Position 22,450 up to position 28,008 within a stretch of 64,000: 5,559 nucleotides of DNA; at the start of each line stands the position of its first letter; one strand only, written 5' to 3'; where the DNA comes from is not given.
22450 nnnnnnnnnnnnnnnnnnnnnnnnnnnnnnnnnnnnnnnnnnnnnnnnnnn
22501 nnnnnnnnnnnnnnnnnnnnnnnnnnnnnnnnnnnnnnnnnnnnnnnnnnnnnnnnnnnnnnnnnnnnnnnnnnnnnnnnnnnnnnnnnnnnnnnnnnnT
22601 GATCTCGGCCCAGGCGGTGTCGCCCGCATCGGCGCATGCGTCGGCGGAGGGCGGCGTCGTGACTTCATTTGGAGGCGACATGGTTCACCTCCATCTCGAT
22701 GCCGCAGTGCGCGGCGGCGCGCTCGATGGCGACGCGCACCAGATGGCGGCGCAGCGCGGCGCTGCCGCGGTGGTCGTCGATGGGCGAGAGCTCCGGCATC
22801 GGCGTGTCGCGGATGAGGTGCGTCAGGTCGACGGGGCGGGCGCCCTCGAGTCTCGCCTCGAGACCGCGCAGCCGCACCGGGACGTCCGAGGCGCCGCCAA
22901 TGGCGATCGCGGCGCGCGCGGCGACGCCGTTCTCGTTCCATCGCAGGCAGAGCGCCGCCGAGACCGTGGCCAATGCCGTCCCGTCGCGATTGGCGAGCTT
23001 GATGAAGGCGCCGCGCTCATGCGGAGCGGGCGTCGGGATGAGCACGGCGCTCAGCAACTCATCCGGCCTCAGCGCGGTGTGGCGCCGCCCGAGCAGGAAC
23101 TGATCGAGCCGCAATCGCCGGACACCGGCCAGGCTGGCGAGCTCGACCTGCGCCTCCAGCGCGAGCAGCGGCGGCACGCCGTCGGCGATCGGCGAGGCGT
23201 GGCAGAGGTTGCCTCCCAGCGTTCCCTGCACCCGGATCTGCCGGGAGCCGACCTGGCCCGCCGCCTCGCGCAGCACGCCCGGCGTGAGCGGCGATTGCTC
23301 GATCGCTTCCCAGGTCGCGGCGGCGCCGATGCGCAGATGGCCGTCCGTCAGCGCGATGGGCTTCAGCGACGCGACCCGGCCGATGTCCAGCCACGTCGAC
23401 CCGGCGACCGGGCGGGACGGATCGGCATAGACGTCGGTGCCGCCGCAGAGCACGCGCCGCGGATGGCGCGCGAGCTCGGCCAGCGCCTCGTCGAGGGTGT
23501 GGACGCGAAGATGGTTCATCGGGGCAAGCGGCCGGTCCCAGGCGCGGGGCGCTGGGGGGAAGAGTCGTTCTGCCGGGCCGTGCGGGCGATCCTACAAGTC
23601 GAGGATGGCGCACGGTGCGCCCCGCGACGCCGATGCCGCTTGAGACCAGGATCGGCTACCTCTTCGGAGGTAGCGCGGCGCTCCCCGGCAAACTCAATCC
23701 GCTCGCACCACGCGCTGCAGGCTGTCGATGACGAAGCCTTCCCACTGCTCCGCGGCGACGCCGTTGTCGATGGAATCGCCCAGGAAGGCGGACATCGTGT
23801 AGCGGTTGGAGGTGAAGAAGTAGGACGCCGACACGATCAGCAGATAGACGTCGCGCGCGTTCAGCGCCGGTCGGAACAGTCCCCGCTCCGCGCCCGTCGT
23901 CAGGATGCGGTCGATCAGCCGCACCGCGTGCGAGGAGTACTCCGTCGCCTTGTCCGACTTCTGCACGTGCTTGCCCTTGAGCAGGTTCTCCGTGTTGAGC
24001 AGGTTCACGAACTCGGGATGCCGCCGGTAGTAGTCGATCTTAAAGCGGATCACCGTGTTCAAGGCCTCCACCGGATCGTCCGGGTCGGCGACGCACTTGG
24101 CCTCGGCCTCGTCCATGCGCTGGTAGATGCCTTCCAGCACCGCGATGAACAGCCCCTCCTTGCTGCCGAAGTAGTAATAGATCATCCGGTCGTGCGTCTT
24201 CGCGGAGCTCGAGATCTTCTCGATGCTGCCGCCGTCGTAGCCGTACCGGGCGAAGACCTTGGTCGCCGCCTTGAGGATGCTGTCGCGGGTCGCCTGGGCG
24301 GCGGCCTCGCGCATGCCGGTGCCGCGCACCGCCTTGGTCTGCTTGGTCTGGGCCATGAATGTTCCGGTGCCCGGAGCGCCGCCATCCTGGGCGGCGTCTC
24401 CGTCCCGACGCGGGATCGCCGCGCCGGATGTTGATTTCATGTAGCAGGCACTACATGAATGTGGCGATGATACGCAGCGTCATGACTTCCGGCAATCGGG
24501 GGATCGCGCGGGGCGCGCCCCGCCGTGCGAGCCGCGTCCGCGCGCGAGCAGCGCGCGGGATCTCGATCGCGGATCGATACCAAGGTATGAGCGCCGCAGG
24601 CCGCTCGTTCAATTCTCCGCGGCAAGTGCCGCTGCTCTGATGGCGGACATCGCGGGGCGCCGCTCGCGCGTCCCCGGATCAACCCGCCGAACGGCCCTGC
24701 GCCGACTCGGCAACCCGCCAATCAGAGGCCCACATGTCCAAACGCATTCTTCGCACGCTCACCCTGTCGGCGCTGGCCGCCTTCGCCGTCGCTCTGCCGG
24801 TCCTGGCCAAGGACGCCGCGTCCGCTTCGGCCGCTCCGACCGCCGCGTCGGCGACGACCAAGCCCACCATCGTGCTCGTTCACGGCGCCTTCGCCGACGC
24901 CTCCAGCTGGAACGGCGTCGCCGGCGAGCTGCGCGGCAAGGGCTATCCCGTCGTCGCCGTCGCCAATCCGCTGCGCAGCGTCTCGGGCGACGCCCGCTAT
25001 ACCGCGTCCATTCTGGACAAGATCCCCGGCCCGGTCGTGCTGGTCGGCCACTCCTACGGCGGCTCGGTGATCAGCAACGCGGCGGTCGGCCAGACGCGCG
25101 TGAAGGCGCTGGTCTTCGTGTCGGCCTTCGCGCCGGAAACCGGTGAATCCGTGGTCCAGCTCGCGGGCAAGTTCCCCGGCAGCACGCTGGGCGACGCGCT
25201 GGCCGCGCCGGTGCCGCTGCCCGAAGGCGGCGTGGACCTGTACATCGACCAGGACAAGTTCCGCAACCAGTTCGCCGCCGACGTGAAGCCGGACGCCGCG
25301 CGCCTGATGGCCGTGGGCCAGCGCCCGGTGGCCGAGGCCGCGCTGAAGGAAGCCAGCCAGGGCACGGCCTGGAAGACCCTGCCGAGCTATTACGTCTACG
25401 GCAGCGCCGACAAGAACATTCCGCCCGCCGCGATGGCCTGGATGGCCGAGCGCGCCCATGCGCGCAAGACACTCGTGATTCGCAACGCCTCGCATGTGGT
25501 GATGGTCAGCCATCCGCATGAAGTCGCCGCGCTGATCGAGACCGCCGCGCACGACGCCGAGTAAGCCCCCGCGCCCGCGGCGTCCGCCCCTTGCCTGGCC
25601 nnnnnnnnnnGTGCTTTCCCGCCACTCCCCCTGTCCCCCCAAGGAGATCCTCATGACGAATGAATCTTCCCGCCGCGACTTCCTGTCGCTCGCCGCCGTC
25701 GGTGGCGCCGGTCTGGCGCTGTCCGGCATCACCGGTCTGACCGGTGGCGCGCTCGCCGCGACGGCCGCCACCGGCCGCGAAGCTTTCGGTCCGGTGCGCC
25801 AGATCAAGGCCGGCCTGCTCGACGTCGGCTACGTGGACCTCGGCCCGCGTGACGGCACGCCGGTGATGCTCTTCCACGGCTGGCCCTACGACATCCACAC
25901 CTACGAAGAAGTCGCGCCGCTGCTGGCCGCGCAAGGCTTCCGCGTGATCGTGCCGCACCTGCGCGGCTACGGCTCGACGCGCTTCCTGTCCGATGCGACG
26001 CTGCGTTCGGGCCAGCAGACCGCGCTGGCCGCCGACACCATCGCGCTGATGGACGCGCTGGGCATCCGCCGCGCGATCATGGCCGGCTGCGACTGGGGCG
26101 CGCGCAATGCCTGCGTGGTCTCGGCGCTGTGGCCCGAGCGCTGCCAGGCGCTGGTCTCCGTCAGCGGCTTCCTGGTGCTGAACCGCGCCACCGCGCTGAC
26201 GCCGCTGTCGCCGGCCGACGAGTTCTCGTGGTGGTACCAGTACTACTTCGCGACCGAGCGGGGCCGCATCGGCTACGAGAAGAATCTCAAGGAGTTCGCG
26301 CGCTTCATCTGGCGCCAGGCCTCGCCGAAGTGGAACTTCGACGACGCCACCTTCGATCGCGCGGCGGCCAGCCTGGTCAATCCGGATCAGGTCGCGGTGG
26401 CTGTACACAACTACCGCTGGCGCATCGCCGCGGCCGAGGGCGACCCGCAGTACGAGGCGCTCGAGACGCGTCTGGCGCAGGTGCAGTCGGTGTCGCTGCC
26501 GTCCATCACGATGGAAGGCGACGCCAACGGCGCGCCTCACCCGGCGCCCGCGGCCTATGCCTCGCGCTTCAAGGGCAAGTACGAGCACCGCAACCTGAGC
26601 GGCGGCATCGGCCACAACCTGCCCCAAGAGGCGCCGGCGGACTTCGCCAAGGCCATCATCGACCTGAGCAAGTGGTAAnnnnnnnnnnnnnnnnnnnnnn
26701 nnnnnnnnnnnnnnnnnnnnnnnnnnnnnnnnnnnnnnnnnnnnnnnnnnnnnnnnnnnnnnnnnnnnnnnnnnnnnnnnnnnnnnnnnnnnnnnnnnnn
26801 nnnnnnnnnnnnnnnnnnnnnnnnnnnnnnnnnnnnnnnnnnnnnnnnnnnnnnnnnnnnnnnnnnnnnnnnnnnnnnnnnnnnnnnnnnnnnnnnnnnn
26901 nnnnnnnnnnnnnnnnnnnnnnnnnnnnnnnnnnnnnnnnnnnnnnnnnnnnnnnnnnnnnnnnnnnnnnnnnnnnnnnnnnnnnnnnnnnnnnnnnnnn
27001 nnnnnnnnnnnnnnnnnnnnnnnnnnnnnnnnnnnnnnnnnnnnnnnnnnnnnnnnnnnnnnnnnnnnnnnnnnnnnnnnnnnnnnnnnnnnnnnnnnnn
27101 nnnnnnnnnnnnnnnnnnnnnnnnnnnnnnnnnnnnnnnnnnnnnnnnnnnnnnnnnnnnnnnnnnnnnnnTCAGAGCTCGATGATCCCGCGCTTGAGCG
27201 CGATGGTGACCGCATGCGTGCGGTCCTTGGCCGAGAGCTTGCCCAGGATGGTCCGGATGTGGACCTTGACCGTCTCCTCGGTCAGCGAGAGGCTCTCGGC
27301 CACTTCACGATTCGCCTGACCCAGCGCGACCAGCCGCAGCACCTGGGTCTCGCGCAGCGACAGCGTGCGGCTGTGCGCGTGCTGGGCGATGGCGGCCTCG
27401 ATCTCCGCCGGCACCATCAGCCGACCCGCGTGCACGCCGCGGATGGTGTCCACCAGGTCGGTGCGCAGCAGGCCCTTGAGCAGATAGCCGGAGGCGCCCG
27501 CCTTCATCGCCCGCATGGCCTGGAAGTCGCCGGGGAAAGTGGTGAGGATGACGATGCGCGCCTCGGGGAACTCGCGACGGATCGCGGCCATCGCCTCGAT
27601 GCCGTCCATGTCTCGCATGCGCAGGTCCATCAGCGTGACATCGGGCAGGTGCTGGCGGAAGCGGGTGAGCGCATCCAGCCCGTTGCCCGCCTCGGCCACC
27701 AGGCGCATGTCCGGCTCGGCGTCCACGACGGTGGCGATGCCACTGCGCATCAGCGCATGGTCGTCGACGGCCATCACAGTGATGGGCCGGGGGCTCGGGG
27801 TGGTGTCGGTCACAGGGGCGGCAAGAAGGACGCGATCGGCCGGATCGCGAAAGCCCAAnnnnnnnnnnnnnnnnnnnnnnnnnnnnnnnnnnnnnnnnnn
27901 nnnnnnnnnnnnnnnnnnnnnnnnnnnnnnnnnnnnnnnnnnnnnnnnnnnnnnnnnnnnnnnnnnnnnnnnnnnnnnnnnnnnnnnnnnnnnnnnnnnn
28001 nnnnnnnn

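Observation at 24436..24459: TetR-type palindrome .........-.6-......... also sits on the giant kinase promoter (9347-9371)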

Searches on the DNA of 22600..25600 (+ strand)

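Call 9: search_dna_similar(query=window:22600-25600:+, collection=plasmids, mode=near, max_rows=20)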
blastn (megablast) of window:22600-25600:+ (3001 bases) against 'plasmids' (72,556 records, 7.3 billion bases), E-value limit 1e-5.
Records with a match: 122; places in all: 122; records where one place covers at least 80% of the query: 0.
Best place of each record, by identity: 95-99% 5; 90-95% 40; 80-90% 73; 60-80% 4.
By first word of the organism name: Ralstonia 110; Streptomyces 9; Comamonadaceae 1; Nonomuraea 1; Sinorhizobium 1.
By predicted mobility (MOB-suite, as given by PLSDB): mobilizable 97; non-mobilizable 24; conjugative 1.
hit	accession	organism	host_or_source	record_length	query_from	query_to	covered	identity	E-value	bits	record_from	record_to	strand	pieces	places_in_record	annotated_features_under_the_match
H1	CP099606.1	Comamonadaceae bacterium OTU4NAUVB1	Arabidopsis thaliana,pure culture,leaf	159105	1177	1721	18%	77.9%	3e-87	331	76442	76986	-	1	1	TetR family transcriptional regulator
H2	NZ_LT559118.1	Nonomuraea gerenzanensis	-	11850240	2259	2751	16%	73.5%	3e-37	165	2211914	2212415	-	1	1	none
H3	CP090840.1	Streptomyces viridifaciens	Whole organism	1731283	2263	2685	14%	73.2%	6e-30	141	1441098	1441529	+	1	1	alpha/beta hydrolase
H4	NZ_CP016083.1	Streptomyces sp. SAT1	Adenophora trachelioides Maxim.,single ...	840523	2250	2476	8%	75.2%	3e-18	102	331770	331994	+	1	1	alpha/beta hydrolase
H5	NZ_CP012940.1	Ralstonia solanacearum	plantain,cell culture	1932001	1534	1589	2%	91.1%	2e-10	77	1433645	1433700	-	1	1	none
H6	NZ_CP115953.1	Ralstonia solanacearum CFBP2957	Solanum lycopersicum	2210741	1534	1589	2%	91.1%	2e-10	77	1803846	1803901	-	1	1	none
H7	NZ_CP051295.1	Ralstonia solanacearum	Plantain,cell culture,stem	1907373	1534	1589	2%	91.1%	2e-10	77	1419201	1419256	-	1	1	none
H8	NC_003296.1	Ralstonia pseudosolanacearum GMI1000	-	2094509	1534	1589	2%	89.3%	7e-9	71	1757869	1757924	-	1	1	none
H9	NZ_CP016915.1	Ralstonia pseudosolanacearum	Tobacco,tissu sample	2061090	1534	1589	2%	89.3%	7e-9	71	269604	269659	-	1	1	none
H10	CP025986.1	Ralstonia solanacearum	Cucurbita maxima,culture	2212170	1534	1589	2%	89.3%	7e-9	71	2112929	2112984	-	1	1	TetR/AcrR family transcriptional regulator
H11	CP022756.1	Ralstonia solanacearum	Solanum tuberosum,single cell,Potato ...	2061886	1534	1589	2%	89.3%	7e-9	71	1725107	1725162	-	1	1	TetR/AcrR family transcriptional regulator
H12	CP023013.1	Ralstonia solanacearum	Solanum tuberosum,single cell,Potato ...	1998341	1534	1589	2%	89.3%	7e-9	71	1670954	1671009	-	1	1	none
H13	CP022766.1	Ralstonia solanacearum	Solanum tuberosum,single cell,Potato ...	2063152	1534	1589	2%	89.3%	7e-9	71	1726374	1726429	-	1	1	TetR/AcrR family transcriptional regulator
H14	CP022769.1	Ralstonia solanacearum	Solanum tuberosum,single cell,Potato ...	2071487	1534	1589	2%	89.3%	7e-9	71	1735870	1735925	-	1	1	TetR/AcrR family transcriptional regulator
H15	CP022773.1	Ralstonia solanacearum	Solanum tuberosum,single cell,Potato ...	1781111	1534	1589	2%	89.3%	7e-9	71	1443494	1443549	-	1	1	TetR/AcrR family transcriptional regulator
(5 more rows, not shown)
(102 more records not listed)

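Call 13: get_annotated_region(hit=H1, flank=6000)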
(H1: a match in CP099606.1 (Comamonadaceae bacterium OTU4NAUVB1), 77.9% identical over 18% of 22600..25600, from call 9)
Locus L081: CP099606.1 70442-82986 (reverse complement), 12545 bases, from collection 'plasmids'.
description: Comamonadaceae bacterium OTU4NAUVB1 plasmid unnamed4, complete sequence
organism: Comamonadaceae bacterium OTU4NAUVB1 (NCBI taxid 2952996)
taxonomy: Bacteria; Pseudomonadota; Betaproteobacteria; Burkholderiales; Comamonadaceae; ; Comamonadaceae bacterium OTU4NAUVB1
host: -; source: Arabidopsis thaliana,pure culture,leaf; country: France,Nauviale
typing (MOB-suite, as given by PLSDB): non-mobilizable
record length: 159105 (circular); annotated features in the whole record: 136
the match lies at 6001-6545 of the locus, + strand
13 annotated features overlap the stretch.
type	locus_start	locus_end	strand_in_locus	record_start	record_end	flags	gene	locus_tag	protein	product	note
CDS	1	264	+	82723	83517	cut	-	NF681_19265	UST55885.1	SDR family oxidoreductase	-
CDS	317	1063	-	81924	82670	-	-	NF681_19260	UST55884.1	hypothetical protein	-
CDS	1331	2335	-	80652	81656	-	-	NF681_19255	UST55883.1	tripartite tricarboxylate transporter substrate binding protein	-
CDS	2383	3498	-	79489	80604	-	-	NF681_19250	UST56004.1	aryl-sulfate sulfotransferase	-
CDS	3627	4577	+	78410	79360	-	-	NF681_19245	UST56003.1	LysR family transcriptional regulator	-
CDS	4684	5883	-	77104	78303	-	-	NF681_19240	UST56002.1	amidohydrolase family protein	-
CDS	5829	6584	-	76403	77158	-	-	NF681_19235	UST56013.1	TetR family transcriptional regulator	-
CDS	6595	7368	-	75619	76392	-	-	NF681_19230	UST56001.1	ferredoxin--NADP reductase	-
CDS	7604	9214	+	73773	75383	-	-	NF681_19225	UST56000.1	6-hydroxynicotinate reductase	-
CDS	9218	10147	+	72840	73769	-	-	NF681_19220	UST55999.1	UPF0280 family protein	-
CDS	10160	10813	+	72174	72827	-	-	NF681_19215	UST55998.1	amino acid synthesis family protein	-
CDS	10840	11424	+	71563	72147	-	-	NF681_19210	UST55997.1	amino acid synthesis family protein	-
CDS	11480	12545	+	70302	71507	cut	-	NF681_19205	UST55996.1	ABC transporter substrate-binding protein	-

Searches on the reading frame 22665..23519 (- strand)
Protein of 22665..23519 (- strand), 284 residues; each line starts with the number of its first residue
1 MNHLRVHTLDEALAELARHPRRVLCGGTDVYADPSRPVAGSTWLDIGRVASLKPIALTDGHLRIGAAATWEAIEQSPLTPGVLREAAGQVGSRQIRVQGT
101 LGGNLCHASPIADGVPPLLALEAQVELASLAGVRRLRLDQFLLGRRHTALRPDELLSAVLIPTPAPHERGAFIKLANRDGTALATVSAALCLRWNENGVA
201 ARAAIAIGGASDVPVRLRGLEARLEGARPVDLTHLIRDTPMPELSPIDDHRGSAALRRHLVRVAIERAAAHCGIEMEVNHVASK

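Call 8: search_protein_families(library=pfam, proteins=[window:22665-23519:-])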
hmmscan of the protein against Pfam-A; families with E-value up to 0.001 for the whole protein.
window:22665-23519:- (284 aa): 2 families
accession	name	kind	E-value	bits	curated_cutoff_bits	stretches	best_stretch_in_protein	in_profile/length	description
PF00941.27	FAD_binding_5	-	7.9e-36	123.9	27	1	4-163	6-169/170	FAD binding domain in molybdopterin dehydrogenase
PF03450.22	CO_deh_flav_C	-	3.8e-13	49.9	25.5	1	173-269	3-99/102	CO dehydrogenase flavoprotein C-terminal domain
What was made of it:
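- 22665..23519 (-): FAD-binding subunit of a molybdenum hydroxylase. FAD_binding_5 + CO_deh_flav_C (call 8).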

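Call 21: search_protein_families(library=ncbifam, proteins=[window:22665-23519:-])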
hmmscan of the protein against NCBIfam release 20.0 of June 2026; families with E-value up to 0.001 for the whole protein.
window:22665-23519:- (284 aa): 8 families
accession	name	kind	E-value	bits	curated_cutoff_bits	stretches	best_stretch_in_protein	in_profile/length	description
NF043083.1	XdhB_XDHase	equivalog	3.1e-45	154.5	310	1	5-271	9-282/289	xanthine dehydrogenase subunit XdhB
NF007427.0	PRK09971.1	equivalog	1.6e-39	135.9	287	1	4-268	8-279/292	xanthine dehydrogenase FAD-binding subunit XdhB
NF041019.1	glyceraldDH_beta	equivalog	2.7e-37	128.5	350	1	3-269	8-277/280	glyceraldehyde dehydrogenase subunit beta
TIGR02963.1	xanthine_xdhA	equivalog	2.7e-36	125.2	467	1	8-267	200-463/468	xanthine dehydrogenase small subunit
TIGR03199.1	pucC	equivalog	6.4e-21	74.8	306.05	1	25-227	21-223/264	xanthine dehydrogenase subunit C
TIGR03195.1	4hydrxCoA_B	equivalog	1.2e-20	73.9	404.55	2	106-226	153-273/321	4-hydroxybenzoyl-CoA reductase subunit beta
TIGR03312.1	Se_sel_red_FAD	hypoth_equivalog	2.7e-20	72.7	241.5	1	23-272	26-250/257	molybdopterin-dependent oxidoreductase FAD-binding subunit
TIGR02969.1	mam_aldehyde_ox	subfamily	7.3e-07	27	1912.3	1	88-211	338-463/1330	aldehyde oxidase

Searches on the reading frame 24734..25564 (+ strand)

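Call 8: search_protein_families(library=pfam, proteins=[window:24734-25564:+])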
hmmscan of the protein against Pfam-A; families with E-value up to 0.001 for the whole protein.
window:24734-25564:+ (276 aa): 4 families
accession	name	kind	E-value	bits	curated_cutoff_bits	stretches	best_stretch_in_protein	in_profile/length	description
PF12697.13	Abhydrolase_6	-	2.8e-25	90.7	26.3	1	46-266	1-216/217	Alpha/beta hydrolase family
PF00561.26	Abhydrolase_1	-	3.7e-11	43.6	25.8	1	99-261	69-245/245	alpha/beta hydrolase fold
PF12695.13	Abhydrolase_5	-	4.8e-10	39.9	27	1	46-136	2-93/164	Alpha/beta hydrolase family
PF12146.15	Hydrolase_4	-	2.3e-08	34.1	27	1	99-251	76-229/239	Serine aminopeptidase, S33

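Call 21: search_protein_families(library=ncbifam, proteins=[window:24734-25564:+])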
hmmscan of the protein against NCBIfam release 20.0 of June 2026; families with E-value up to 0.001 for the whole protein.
window:24734-25564:+ (276 aa): 9 families
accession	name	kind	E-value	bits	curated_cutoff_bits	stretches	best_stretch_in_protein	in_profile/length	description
TIGR01738.1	bioH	equivalog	6.9e-11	42.2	206.95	2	215-268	188-241/245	pimeloyl-ACP methyl ester esterase BioH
NF011457.0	PRK14875.1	equivalog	6e-08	32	307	1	41-130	130-230/372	acetoin dehydrogenase dihydrolipoyllysine-residue acetyltransferase subunit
NF051487.1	bifunc_PcaCD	exception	2.8e-07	30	430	1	40-269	169-408/413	bifunctional 4-carboxymuconolactone decarboxylase/3-oxoadipate enol-lactonase PcaCD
NF051488.1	bifunc_PcaDC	exception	1.2e-06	27.9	390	1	213-273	189-251/375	bifunctional 3-oxoadipate enol-lactonase/4-carboxymuconolactone decarboxylase PcaDC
TIGR03695.1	menH_SHCHC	equivalog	2.1e-06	27.4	208.55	0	214-270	194-249/252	2-succinyl-6-hydroxy-2,4-cyclohexadiene-1-carboxylate synthase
NF004514.1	PRK05855.1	equivalog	0.00013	20.7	455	0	36-76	15-54/578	SDR family oxidoreductase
TIGR02427.1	protocat_pcaD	equivalog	0.00043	19.7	255.85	0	215-268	193-246/251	3-oxoadipate enol-lactonase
NF007674.0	PRK10349.1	equivalog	0.00055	19.6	449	0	46-131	16-107/256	pimeloyl-ACP methyl ester esterase BioH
TIGR03056.1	bchO_mg_che_rel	equivalog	0.00074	18.6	172.55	0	40-117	25-113/278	alpha/beta fold hydrolase BchO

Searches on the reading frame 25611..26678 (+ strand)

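Call 8: search_protein_families(library=pfam, proteins=[window:25611-26678:+])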
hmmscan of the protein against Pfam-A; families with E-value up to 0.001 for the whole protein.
window:25611-26678:+ (355 aa): 3 families
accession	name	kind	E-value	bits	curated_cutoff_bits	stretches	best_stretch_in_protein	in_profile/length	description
PF00561.26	Abhydrolase_1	-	3e-20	73.4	25.8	1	84-213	2-128/245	alpha/beta hydrolase fold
PF12697.13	Abhydrolase_6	-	1.9e-09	38.9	26.3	1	86-348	2-217/217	Alpha/beta hydrolase family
PF12146.15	Hydrolase_4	-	2.5e-05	24.1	27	1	85-194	7-117/239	Serine aminopeptidase, S33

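Call 21: search_protein_families(library=ncbifam, proteins=[window:25611-26678:+])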
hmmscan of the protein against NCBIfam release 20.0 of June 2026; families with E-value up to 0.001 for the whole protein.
window:25611-26678:+ (355 aa): 15 families
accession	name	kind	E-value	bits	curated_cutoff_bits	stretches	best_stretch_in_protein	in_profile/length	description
NF002043.0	PRK00870.1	subfamily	3.1e-15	56.4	265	1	63-351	27-296/302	haloalkane dehalogenase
NF011457.0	PRK14875.1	equivalog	9e-11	41.3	307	1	57-185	107-230/372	acetoin dehydrogenase dihydrolipoyllysine-residue acetyltransferase subunit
TIGR03056.1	bchO_mg_che_rel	equivalog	4.8e-10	38.9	172.55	1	63-188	9-130/278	alpha/beta fold hydrolase BchO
NF004514.1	PRK05855.1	equivalog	1e-09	37.6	455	1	70-186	10-126/578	SDR family oxidoreductase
NF051488.1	bifunc_PcaDC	exception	2.8e-08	33.3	390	1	81-185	11-110/375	bifunctional 3-oxoadipate enol-lactonase/4-carboxymuconolactone decarboxylase PcaDC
NF002938.0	PRK03592.1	equivalog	3.5e-08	33.1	241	1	71-186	21-129/298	haloalkane dehalogenase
TIGR01249.1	pro_imino_pep_1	equivalog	3e-07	29.9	259.75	1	74-191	19-133/307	prolyl aminopeptidase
TIGR03695.1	menH_SHCHC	equivalog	4.1e-07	29.7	208.55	1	83-190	3-108/252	2-succinyl-6-hydroxy-2,4-cyclohexadiene-1-carboxylate synthase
TIGR02427.1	protocat_pcaD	equivalog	1.4e-06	27.9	255.85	1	78-183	8-109/251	3-oxoadipate enol-lactonase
NF058673.1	LipAdnlyCyLipJMY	equivalog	6.6e-06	25.1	800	1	111-186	63-136/449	bifunctional lipase/adenylate cyclase LipJ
TIGR01738.1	bioH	equivalog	2.3e-05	24.2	206.95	1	83-190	5-102/245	pimeloyl-ACP methyl ester esterase BioH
NF007954.0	PRK10673.1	equivalog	8.7e-05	21.9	399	1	80-184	14-112/255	esterase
TIGR03343.1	biphenyl_bphD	equivalog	0.0001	21.6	462.15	1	96-184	48-132/282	2-hydroxy-6-oxo-6-phenylhexa-2,4-dienoate hydrolase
NF045632.1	hydroxlase_HsaD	equivalog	0.00017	20.6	400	1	63-183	15-134/290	4,5:9,10-diseco-3-hydroxy-5,9,17-trioxoandrosta-1(10),2-diene-4-oate hydrolase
NF002873.0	PRK03204.1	equivalog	0.00088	18.7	466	0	72-182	26-130/286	haloalkane dehalogenase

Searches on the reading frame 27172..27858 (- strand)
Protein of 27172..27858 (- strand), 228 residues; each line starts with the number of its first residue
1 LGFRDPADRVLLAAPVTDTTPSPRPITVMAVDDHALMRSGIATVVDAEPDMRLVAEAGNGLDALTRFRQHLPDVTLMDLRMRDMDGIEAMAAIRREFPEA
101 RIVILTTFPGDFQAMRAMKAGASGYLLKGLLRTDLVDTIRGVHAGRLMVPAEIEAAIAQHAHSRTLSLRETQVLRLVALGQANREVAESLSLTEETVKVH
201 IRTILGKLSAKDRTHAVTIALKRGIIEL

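Call 21: search_protein_families(library=ncbifam, proteins=[window:27172-27858:-])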
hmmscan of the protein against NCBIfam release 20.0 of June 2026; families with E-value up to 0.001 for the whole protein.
window:27172-27858:- (228 aa): 84 families (the best 25 are shown)
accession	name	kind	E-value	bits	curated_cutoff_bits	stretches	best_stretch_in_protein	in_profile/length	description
NF007935.0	PRK10651.1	equivalog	1.2e-43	148.8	250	1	24-218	5-208/216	two-component system response regulator NarL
NF047785.1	respo_reg_MadR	equivalog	4.3e-42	143.8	300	1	26-226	1-209/209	MadR family response regulator transcription factor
NF007708.0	PRK10403.1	equivalog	9.2e-37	126.6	343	1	24-222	5-210/215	nitrate/nitrite response regulator protein NarP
NF052445.1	RespRegMctR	equivalog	4.1e-36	124.3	300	1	25-225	1-204/205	two-component system response regulator MctR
NF011896.0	PRK15369.1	equivalog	3.3e-35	121.6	242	1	26-225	4-209/211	two component system response regulator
NF007018.1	PRK09483.1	equivalog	6.7e-34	117.4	280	1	26-227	2-210/217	UvrY/SirA/GacA family response regulator transcription factor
NF007685.0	PRK10360.1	equivalog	4.1e-24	85.5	258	1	26-211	2-183/196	response regulator transcription factor UhpA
NF001965.0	PRK00742.1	subfamily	3.8e-21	75.7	293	1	25-130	3-109/357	chemotaxis-specific protein-glutamate methyltransferase CheB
NF007403.0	PRK09935.1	equivalog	7.4e-21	74.7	271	1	24-212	2-196/210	fimbria biosynthesis transcriptional regulator FimZ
NF041367.1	CheY_Halo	equivalog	1.5e-20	73.7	200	1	28-141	1-112/114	chemotaxis protein CheY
NF006900.1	PRK09390.1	equivalog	4.8e-20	72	255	1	27-224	6-201/203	response regulator FixJ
NF009206.0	PRK12555.1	subfamily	5.9e-17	61.6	342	1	27-131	2-107/340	chemotaxis-specific protein-glutamate methyltransferase CheB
NF007419.0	PRK09958.1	equivalog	2.4e-16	59.9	251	1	28-220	3-198/204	acid-sensing system DNA-binding response regulator EvgA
NF041830.1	RR_TF_ErdR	exception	4.1e-16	59.4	390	1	28-218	4-203/213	response regulator transcription factor ErdR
NF008677.0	PRK11697.1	equivalog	4.3e-16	59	246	1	26-147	2-120/238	two-component system response regulator BtsR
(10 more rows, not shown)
